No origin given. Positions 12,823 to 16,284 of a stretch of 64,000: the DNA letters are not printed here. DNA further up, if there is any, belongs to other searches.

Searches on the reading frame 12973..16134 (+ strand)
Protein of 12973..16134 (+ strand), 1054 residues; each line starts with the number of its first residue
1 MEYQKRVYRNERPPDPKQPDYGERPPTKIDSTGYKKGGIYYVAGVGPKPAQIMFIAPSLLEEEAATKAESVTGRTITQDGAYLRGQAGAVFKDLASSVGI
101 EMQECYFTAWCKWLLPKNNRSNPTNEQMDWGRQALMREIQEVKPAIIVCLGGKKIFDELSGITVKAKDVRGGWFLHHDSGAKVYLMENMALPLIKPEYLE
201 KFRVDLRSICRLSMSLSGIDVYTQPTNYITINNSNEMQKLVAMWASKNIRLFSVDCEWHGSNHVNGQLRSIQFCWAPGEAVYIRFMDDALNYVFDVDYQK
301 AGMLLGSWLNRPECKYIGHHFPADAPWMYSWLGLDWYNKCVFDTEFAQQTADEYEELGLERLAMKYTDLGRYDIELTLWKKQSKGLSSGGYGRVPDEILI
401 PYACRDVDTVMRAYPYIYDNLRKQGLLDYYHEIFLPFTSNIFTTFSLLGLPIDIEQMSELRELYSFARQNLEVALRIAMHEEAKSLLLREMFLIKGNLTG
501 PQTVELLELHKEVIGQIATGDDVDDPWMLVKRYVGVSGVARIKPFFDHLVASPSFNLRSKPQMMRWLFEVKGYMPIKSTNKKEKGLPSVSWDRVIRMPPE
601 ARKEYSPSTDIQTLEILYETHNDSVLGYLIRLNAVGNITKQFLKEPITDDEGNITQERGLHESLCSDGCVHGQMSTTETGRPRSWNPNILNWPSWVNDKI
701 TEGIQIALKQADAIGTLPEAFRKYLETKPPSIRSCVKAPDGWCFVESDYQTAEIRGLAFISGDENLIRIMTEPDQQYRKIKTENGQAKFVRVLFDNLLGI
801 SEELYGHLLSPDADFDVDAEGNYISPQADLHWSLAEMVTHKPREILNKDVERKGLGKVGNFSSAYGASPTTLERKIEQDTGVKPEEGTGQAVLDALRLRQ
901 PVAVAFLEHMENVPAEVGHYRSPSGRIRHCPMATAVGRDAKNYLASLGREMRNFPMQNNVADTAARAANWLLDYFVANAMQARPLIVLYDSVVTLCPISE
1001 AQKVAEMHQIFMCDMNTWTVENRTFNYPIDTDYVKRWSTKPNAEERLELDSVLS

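Call 46: search_protein_families(library=pfam, proteins=[window:12973-16134:+], max_evalue=0.001)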
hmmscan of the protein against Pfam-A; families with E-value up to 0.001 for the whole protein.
window:12973-16134:+ (1054 aa): 3 families
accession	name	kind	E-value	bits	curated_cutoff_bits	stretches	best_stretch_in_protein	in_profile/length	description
PF00476.26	DNA_pol_A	-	3.2e-21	76.1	34.3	2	826-1018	182-363/381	DNA polymerase family A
PF01612.26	DNA_pol_A_exo1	-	9.7e-15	55.2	23.6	1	228-423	1-170/173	3'-5' exonuclease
PF03167.25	UDG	-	1.7e-09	38.3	24.3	1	77-201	22-123/141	Uracil DNA glycosylase superfamily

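Call 47: search_protein_families(library=phrogs, proteins=[window:12973-16134:+], max_evalue=0.00001)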
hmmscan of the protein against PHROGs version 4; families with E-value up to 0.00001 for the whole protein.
window:12973-16134:+ (1054 aa): 3 families
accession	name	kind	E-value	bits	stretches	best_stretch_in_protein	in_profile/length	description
phrog_17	-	DNA, RNA and nucleotide metabolism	3.3e-62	211.9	1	75-1046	497-1239/1445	DNA polymerase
phrog_2573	-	DNA, RNA and nucleotide metabolism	2.4e-08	34.5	0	857-1032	90-267/336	DNA polymerase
phrog_10285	-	DNA, RNA and nucleotide metabolism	1.3e-06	28.8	0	731-778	44-91/321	DNA polymerase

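Call 48: search_dna_similar(query=window:12973-16134:+, collection=phages, mode=protein, max_rows=15)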
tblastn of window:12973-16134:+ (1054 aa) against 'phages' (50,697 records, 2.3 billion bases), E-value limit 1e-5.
Records with a match: 624; places in all: 624; records where one place covers at least 80% of the query: 0.
Best place of each record, by identity: <60% 624.
By first word of the organism name: Salmonella 259; Escherichia 127; Klebsiella 79; Enterococcus 29; Gordonia 28; Vibrio 21; Bacteriophage 12; Phage 12; Bacillus 10; Proteus 10; and 20 more.
By host as written in the record: - 73; Escherichia coli 41; Salmonella enterica subsp. enterica serovar Enteritidis PT1 37; Salmonella sp. 25; Klebsiella pneumoniae 24; Salmonella enterica subsp. enterica serovar Enteritidis 21; Salmonella enterica 19; Salmonella enterica subsp. enterica 17; and 163 more.
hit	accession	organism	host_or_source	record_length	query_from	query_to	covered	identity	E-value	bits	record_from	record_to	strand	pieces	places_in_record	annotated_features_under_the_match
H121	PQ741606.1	Agrobacterium phage JP1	Agrobacterium tumefaciens 15955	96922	80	755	64%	20.6%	5e-7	60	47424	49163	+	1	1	DNA polymerase I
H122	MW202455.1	Caudoviricetes sp.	Manatee Spring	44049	44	478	41%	26.1%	2e-15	88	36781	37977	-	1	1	DNA polymerase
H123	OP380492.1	Bacillus phage Nachito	Bacillus sp. ET1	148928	44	476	41%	25.5%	6e-18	96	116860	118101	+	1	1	DNA polymerase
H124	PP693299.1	Yersinia phage vB_YenM_P744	Yersinia enterocolitica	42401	42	482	42%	23.3%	1e-9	69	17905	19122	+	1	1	DNA polymerase I | cytidine deaminase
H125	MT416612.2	Bacillus phage YungSlug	Bacillus thuringiensis kurstaki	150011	42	432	37%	26.1%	9e-17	92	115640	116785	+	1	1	DNA polymerase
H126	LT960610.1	Bacillus phage SBSphiC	Bacillus subtilis BEST7003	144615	42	476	41%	22.8%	7e-15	86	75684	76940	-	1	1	record has no annotation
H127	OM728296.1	Bacillus phage vB_BsuM-Goe26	Bacillus subtilis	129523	42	476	41%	22.8%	9e-15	86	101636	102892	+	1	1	hypothetical protein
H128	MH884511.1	Exiguobacterium phage vB_EalM-132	Exiguobacterium alkaliphilum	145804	44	464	40%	23.2%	4e-8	64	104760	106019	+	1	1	polA_1: DNA polymerase I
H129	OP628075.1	Lysinibacillus phage vB_LfM_LysYB1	Lysinibacillus fusiformis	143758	42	415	35%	25.1%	1e-13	82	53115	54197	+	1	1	DNA polymerase family A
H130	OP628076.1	Lysinibacillus phage vB_LfM_LysYB2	Lysinibacillus fusiformis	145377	42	415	35%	25.1%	1e-13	82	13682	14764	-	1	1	DNA polymerase family A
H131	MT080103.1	Escherichia phage ECOP18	Escherichia coli O157:H7 ATCC 43895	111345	194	596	38%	23.1%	3e-7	61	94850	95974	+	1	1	DNA polymerase I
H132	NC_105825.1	Escherichia phage ECOP18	Escherichia coli O157:H7 ATCC 43895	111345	194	596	38%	23.1%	3e-7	61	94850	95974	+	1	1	DNA polymerase I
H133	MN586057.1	Gordonia phage Cleo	Gordonia rubripertincta NRRL B-16540 SEA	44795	640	1054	39%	22.3%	1e-6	59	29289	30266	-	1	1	38: DNA polymerase I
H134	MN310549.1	Gordonia phage Gibbous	Gordonia rubripertincta NRRL B-16540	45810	640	1054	39%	22.3%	1e-6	59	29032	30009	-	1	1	38: DNA polymerase I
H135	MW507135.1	Gordonia phage Dre3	Gordonia rubripertincta NRRL B-16540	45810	640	1054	39%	22.3%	1e-6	59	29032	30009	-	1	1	38: DNA polymerase I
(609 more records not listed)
